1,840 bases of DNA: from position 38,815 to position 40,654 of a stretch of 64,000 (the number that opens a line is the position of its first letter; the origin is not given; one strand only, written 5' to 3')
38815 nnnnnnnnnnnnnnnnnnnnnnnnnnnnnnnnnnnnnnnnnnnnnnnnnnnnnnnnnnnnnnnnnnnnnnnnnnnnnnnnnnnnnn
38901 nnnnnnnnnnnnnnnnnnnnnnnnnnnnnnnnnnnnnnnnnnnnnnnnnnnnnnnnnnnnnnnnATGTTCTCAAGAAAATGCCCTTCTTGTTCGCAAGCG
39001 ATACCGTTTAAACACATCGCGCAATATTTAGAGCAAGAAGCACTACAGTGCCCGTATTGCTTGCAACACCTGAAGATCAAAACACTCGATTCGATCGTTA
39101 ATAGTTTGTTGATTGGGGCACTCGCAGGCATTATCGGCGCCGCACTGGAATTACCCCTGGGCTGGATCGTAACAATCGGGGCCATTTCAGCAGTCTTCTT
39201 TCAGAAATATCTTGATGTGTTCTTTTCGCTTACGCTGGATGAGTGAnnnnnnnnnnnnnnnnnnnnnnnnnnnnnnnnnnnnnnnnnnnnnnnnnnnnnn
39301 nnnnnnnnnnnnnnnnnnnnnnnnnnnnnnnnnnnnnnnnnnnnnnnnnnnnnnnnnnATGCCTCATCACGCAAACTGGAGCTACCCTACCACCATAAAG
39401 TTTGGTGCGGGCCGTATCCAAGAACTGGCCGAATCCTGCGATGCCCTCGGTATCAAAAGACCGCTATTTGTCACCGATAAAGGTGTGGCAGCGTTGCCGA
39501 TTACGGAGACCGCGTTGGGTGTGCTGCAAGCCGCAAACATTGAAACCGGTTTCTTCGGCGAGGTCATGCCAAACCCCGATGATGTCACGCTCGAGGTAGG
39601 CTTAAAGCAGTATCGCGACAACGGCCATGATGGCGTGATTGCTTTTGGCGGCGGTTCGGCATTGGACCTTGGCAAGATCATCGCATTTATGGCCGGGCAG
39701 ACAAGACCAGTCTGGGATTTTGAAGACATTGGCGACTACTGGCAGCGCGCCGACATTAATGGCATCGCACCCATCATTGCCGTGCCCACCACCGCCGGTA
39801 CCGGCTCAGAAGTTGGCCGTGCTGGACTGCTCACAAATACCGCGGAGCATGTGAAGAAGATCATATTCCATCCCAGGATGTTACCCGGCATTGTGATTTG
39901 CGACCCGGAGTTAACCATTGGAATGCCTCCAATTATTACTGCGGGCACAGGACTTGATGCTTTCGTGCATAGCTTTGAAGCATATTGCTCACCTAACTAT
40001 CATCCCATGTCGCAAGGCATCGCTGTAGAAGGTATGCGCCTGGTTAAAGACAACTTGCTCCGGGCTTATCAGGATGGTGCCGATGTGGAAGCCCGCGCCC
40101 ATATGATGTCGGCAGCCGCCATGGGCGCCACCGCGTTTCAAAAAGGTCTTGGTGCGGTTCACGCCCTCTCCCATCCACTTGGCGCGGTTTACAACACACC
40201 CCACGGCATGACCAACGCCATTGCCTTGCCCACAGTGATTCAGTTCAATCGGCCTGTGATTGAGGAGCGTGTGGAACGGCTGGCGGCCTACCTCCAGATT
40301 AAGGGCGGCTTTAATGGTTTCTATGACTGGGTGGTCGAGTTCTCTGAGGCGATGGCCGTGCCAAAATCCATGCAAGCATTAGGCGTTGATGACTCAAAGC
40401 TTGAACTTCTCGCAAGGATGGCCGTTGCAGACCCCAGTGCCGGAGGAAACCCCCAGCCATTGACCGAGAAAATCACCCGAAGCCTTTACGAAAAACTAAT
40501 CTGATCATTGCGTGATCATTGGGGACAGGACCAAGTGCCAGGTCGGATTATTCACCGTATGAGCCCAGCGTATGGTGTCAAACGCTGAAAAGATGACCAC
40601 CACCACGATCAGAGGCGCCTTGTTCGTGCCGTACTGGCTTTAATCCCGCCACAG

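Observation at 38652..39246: Unannotated double-glycine-leader peptide gene followed by a small zinc-ribbon membrane protein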

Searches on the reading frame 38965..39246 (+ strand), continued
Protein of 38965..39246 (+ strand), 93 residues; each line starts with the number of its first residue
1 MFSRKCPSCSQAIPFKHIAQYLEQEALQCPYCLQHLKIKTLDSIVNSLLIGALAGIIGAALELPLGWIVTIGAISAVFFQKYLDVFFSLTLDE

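Call 71: search_protein_families(library=ncbifam, proteins=[L011:9043-9204:+, L008:75-248:+, L013:5-181:+, L013:184-372:+], max_evalue=1)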
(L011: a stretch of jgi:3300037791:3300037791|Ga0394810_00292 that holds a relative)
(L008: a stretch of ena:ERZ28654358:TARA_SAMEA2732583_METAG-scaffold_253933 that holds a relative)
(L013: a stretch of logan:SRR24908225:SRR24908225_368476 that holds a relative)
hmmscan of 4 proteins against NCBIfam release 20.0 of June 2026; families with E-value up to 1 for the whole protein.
L011:9043-9204:+ (53 aa): 3 families
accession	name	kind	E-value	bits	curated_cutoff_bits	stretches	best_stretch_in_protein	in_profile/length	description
TIGR03949.1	bact_IIb_cerein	subfamily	0.053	13.3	21.5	1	3-15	3-15/45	class IIb bacteriocin, lactobin A/cerein 7B family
NF000539.0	plantaricin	subfamily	0.1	13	29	1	1-39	21-53/69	plantaricin C family lantibiotic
TIGR01847.1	bacteriocin_sig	domain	0.13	13.1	15.7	1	2-15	2-15/15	bacteriocin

L008:75-248:+ (57 aa): 1 family
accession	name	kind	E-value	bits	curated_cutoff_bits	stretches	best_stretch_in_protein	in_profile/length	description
TIGR03949.1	bact_IIb_cerein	subfamily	0.00065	19.4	21.5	1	3-46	3-44/45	class IIb bacteriocin, lactobin A/cerein 7B family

L013:5-181:+ (58 aa): 0 families

L013:184-372:+ (62 aa): 5 families
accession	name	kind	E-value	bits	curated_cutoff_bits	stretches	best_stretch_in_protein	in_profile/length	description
TIGR03949.1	bact_IIb_cerein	subfamily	9.1e-06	25.4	21.5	1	2-34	2-34/45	class IIb bacteriocin, lactobin A/cerein 7B family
TIGR03893.1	lant_SP_1948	subfamily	0.0053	17.1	32.95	1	2-58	11-59/61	lichenicidin A2 family type 2 lantibiotic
NF038340.1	SAR2788_fam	subfamily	0.018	14.8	50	1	10-45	139-172/177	SAR2788 family putative toxin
TIGR01847.1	bacteriocin_sig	domain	0.031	14.9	15.7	1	1-15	1-15/15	bacteriocin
NF000539.0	plantaricin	subfamily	0.096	13.2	29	1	1-26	21-42/69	plantaricin C family lantibiotic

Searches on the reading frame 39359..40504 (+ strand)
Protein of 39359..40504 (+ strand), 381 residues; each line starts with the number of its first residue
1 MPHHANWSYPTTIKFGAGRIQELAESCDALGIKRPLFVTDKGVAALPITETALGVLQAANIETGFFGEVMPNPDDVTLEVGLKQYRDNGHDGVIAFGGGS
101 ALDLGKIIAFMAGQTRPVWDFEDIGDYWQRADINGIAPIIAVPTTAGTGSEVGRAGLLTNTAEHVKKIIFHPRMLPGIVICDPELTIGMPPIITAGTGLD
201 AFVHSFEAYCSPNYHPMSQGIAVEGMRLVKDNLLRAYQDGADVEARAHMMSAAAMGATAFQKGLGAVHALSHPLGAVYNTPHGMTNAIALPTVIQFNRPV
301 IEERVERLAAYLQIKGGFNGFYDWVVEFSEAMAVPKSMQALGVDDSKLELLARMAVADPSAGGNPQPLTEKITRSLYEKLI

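Call 6: search_protein_families(library=pfam, proteins=[window:39359-40504:+], max_evalue=1)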
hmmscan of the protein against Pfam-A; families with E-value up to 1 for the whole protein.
window:39359-40504:+ (381 aa): 3 families
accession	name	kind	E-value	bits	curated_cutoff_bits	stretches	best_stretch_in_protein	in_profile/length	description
PF00465.25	Fe-ADH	-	9.7e-47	159.1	31.3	1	10-183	1-168/168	Iron-containing alcohol dehydrogenase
PF25137.1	ADH_Fe_C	-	2.8e-44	151.6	27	1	194-379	1-192/194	Fe-containing alcohol dehydrogenase family, C-terminal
PF13685.12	Fe-ADH_2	-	6.9e-08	33.1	28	1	15-113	2-98/149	Iron-containing alcohol dehydrogenase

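Call 7: search_protein_families(library=ncbifam, proteins=[window:39359-40504:+], max_evalue=1)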
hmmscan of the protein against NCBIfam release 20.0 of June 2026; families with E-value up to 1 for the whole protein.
window:39359-40504:+ (381 aa): 17 families
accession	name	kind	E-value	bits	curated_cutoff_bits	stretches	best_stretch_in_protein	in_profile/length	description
NF058672.1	4HyButDHCUPNE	equivalog_domain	2.4e-98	329.8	500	1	7-377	4-374/378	4-hydroxybutyrate dehydrogenase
TIGR02638.1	lactal_redase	equivalog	1.4e-75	254.4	523.15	1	12-377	9-379/379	lactaldehyde reductase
NF041833.1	Fe_ADH_ErcA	equivalog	2e-75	254.3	550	1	15-379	13-380/382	alcohol dehydrogenase-like regulatory protein ErcA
NF053866.1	CholDhdGbsBBac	equivalog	9.7e-73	245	550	1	6-379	11-389/392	choline dehydrogenase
NF007911.0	PRK10624.1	equivalog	1e-65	222.2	537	1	12-380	10-381/382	lactaldehyde reductase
NF010378.0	PRK13805.1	equivalog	1.6e-60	204.9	951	1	9-372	461-856/872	bifunctional acetaldehyde-CoA/alcohol dehydrogenase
NF050025.1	SulfAcetaldRedSarD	equivalog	9.1e-56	189.4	700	1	13-373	11-377/385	sulfoacetaldehyde reductase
NF007363.0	PRK09860.1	equivalog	9.3e-56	189.6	581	1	14-367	13-369/383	L-threonine dehydrogenase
NF011998.0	PRK15454.1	equivalog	1.4e-49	168.9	556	1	14-369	31-383/395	ethanolamine utilization ethanol dehydrogenase EutG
TIGR03405.1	Phn_Fe-ADH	equivalog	2.9e-41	141.5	423.7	1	10-349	4-337/355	iron-containing alcohol dehydrogenase PsrA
TIGR04266.1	NDMA_methanol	equivalog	6.6e-38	130.6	625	1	16-314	22-320/420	NDMA-dependent methanol dehydrogenase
NF011717.0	PRK15138.1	equivalog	4.4e-25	88.6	645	1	9-378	8-384/387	alcohol dehydrogenase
NF041822.1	daptide_DH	equivalog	2.5e-15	56.3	300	1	37-221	5-187/363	daptide-type RiPP biosynthesis dehydogenase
NF006941.0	PRK09423.1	subfamily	3e-07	29.6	336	1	14-113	12-108/367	glycerol dehydrogenase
NF053832.1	GlycoaldRedHalo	equivalog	8.8e-06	25.1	550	2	10-109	8-104/363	glycolaldehyde reductase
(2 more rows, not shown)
